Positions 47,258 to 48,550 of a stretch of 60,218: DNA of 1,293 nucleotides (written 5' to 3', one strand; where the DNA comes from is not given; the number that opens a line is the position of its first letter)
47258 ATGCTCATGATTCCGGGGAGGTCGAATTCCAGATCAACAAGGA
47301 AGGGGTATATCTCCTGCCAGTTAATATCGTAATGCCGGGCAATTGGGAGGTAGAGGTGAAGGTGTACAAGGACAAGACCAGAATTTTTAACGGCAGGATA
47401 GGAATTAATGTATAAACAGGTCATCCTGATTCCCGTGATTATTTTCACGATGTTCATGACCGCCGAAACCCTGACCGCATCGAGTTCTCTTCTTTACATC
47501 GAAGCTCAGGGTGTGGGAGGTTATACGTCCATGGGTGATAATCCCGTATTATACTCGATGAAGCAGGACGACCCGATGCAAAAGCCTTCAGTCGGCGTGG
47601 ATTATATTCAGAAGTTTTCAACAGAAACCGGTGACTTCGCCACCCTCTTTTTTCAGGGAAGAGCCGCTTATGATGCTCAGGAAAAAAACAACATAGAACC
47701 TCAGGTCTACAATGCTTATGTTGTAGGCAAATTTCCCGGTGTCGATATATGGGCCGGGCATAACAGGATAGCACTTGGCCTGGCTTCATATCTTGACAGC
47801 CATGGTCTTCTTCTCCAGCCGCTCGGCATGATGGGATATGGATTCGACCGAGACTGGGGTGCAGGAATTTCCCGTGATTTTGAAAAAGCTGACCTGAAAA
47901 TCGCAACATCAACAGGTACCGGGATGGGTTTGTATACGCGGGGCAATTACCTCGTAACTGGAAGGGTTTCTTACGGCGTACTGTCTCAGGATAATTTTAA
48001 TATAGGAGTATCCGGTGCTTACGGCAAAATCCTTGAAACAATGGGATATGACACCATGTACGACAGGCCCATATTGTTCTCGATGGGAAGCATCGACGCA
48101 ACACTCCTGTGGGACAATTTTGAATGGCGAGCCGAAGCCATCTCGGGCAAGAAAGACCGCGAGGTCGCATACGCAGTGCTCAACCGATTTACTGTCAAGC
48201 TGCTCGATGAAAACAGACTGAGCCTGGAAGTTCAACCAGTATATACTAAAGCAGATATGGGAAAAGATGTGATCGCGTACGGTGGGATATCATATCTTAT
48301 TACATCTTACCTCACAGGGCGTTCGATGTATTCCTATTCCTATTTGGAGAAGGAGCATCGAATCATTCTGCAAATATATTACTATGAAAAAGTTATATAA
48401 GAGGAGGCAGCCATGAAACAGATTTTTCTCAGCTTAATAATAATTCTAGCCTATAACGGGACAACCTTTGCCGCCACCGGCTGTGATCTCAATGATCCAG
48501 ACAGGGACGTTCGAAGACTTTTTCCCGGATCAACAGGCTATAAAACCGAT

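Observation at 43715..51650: Lower-GC block flanked by AT-rich spacers: sulfur-amino-acid genes, an envelope ABC system and an Rrf2 regulator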

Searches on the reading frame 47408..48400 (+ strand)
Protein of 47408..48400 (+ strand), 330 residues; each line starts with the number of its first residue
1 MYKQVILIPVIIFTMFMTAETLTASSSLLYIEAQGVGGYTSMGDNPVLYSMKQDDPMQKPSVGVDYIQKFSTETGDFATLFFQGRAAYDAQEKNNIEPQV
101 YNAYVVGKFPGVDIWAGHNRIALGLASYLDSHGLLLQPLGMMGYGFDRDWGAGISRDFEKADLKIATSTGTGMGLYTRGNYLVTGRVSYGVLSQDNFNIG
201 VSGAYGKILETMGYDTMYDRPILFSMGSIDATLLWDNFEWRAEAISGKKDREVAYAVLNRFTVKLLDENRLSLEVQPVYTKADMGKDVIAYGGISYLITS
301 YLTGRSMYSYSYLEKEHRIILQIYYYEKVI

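Call 3: search_protein_families(library=pfam, proteins=[window:47408-48400:+], max_evalue=0.01)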
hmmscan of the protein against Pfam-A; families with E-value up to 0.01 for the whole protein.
window:47408-48400:+ (330 aa): 0 families

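Call 10: search_protein_families(library=ncbifam, proteins=[window:47408-48400:+], max_evalue=0.01)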
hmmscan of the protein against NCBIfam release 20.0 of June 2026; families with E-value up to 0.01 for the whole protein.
window:47408-48400:+ (330 aa): 0 families

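Call 14: find_encoding_contigs(protein=window:47408-48400:+, flank=10000, max_places=6)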
Protein window:47408-48400:+ (330 aa): 5 contigs read that carry it; 5 places shown.
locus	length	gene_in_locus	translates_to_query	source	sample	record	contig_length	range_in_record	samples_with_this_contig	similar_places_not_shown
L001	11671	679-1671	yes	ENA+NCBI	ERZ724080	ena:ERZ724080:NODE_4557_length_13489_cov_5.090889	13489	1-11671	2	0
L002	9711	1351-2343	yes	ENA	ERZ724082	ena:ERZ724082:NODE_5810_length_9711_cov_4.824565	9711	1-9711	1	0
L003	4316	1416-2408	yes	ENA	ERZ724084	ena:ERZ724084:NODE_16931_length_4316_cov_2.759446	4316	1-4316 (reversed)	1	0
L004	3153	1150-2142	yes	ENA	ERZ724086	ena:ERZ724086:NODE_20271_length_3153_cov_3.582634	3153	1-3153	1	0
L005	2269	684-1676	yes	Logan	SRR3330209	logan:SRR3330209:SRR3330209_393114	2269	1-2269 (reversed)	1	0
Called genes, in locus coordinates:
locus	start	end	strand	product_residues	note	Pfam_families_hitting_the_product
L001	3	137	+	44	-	?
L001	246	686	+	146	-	PF05751:FixH (faint)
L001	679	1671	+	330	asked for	-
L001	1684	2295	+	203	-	-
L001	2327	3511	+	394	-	PF12704:MacB_PCD, PF02687:FtsX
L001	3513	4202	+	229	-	PF00005:ABC_tran, PF02463:SMC_N (faint), PF13304:AAA_21 (faint)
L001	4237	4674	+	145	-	PF02082:Rrf2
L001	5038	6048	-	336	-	PF04018:VCA0040-like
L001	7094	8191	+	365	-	PF01145:Band_7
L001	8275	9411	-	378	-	-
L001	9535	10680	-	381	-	PF03781:FGE-sulfatase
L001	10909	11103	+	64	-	-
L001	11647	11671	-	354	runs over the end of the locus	PF03781:FGE-sulfatase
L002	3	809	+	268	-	?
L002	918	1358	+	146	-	PF05751:FixH (faint)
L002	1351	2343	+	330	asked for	-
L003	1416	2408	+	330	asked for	-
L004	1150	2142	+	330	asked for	-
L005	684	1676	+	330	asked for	-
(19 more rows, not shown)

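Call 25: find_homologous_proteins(query=window:47408-48400:+)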
Query window:47408-48400:+ (330 aa): 246 proteins with E <= 0.001 among 1859 candidates; the best 120 are listed.
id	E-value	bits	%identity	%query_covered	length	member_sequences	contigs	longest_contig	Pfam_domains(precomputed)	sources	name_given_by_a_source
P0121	1.1e-216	736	100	100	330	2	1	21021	-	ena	-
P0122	1.4e-120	420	60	95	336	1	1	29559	-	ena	-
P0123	9.6e-105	368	54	95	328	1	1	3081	-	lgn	-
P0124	7.0e-104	366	53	98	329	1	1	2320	-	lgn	-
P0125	1.3e-103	365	53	100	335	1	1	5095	-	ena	-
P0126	4.5e-103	363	53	95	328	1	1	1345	-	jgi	jgi:hypothetical protein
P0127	3.9e-102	360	51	100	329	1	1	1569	-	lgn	-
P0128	4.7e-102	359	53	95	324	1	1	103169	-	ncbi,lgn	-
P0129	4.8e-102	359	53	98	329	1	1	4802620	-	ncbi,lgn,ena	-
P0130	3.4e-100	353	50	97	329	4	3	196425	-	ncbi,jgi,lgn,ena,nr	ncbi:MAG TPA: hypothetical protein PL180_06965 [Spirochaetota bacterium]|nr:hypothetical protein [Sp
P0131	4.9e-99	350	52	99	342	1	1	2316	-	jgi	jgi:hypothetical protein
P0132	7.7e-99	349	53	93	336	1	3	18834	-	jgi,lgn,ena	jgi:hypothetical protein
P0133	1.5e-95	338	51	98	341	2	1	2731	-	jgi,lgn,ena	-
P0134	1.7e-95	338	49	100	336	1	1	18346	-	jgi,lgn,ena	-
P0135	2.3e-94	334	50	100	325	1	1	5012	-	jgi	-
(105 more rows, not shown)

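Call 29: find_encoding_contigs(protein=P0130, flank=8000, max_places=2)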
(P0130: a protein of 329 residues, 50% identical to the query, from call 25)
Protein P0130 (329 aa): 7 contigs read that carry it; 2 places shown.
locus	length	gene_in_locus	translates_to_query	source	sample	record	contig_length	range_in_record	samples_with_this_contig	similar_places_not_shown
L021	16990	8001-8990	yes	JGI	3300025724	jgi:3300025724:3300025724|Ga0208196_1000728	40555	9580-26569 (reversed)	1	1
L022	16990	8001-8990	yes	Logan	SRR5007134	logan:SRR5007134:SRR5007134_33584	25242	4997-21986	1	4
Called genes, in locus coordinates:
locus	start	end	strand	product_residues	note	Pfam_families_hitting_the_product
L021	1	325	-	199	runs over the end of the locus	PF03551:PadR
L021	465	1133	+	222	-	PF02698:DUF218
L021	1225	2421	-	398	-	-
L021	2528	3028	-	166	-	PF12158:DUF3592 (weak)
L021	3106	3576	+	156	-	PF09413:DUF2007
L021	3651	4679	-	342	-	PF01641:SelR, PF01625:PMSR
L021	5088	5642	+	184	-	PF04307:YdjM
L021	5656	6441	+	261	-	PF07947:YhhN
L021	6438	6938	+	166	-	-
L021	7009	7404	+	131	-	PF00839:Cys_rich_FGFR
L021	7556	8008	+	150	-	PF13115:YtkA (weak)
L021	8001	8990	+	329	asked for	-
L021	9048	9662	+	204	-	-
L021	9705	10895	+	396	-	PF12704:MacB_PCD, PF02687:FtsX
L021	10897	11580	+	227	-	PF00005:ABC_tran, PF13304:AAA_21 (faint)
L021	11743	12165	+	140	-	-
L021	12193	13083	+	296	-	PF02567:PhzC-PhzF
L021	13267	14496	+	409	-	PF00079:Serpin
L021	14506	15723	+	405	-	PF04389:Peptidase_M28, PF05343:Peptidase_M42 (weak), PF01546:Peptidase_M20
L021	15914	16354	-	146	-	-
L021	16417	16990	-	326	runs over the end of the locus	PF00027:cNMP_binding, PF00990:GGDEF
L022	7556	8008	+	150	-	PF13115:YtkA (weak)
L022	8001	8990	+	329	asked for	-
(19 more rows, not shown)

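Call 30: find_encoding_contigs(protein=P0129, flank=8000, max_places=2)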
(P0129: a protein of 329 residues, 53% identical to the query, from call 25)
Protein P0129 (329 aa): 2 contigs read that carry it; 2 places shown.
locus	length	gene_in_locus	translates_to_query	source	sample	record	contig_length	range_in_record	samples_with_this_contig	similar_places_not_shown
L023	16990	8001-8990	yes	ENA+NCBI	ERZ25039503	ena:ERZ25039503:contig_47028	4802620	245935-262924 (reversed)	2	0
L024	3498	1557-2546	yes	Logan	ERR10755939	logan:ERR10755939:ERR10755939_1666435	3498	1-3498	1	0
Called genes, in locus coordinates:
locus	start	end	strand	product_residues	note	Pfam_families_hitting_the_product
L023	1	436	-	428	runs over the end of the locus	PF07695:7TMR-DISM_7TM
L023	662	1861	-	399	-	-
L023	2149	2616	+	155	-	PF09413:DUF2007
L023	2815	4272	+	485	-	PF00884:Sulfatase, PF01663:Phosphodiest, PF16347:SGSH_C, PF14707:Sulfatase_C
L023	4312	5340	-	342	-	PF01641:SelR, PF01625:PMSR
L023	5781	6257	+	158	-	PF04307:YdjM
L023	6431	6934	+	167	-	-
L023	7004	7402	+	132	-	PF00839:Cys_rich_FGFR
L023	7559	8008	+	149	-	PF13115:YtkA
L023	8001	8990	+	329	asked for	-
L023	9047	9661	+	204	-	-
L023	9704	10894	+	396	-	PF12704:MacB_PCD, PF02687:FtsX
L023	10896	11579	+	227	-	PF02463:SMC_N (faint), PF00005:ABC_tran, PF13304:AAA_21 (faint)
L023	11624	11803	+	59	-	PF00873:ACR_tran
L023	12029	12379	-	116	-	PF13412:HTH_24 (faint), PF12840:HTH_20 (weak), PF01022:HTH_5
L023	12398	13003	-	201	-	PF04191:PEMT, PF04140:ICMT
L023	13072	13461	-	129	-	PF01022:HTH_5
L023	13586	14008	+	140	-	-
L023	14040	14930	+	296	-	PF02567:PhzC-PhzF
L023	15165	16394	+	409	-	PF00079:Serpin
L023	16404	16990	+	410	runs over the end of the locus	PF04389:Peptidase_M28, PF05343:Peptidase_M42 (weak), PF01546:Peptidase_M20 (weak)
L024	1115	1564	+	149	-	PF13115:YtkA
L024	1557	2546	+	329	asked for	-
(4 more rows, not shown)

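Call 49: predict_structure(alignment_id=A2)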
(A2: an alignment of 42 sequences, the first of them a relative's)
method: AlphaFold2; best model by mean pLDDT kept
length: 330 residues; sequences in the alignment: 42
mean_pLDDT: 91.4   pTM: 0.82
mean pLDDT of the five models: 91.4, 91.3, 91.3, 90.1, 89.1
residues with pLDDT >= 90: 240; 70-90: 78; 50-70: 11; < 50: 1
segments of 3 or more residues with pLDDT < 50: none
pLDDT, mean of each block of 10 residues (from residue 1): 80 73 78 96 92 84 96 92 94 90 94 95 87 80 88 95 95 87 96 88 96 85 97 95 97 97 95 98 93 96 96 96 95
secondary structure, 60 per line:
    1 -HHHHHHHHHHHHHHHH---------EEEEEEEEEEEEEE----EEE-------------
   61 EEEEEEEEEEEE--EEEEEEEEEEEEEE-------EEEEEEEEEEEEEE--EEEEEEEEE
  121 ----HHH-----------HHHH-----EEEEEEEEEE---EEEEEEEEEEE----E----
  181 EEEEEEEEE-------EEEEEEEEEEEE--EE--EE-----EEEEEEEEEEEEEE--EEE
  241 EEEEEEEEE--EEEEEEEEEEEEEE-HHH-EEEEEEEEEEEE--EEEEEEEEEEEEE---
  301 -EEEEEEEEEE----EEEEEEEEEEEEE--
elements in order: H2-17 E27-40 E45-47 E61-72 E75-88 E96-109 E112-120 H139-142 E148-157 E161-171 E181-189 E197-208 E222-235 E238-249 E252-265 E271-282 E285-297 E302-311 E316-328

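Call 96: search_protein_families(library=pfam, proteins=[L021:7009-7404:+], max_evalue=0.00001)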
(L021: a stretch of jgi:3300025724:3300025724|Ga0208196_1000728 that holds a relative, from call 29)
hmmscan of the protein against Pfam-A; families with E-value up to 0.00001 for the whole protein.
L021:7009-7404:+ (131 aa): 1 family
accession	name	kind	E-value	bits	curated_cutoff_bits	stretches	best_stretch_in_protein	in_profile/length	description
PF00839.22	Cys_rich_FGFR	-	7e-16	58.5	22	1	86-116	23-53/58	Cysteine rich repeat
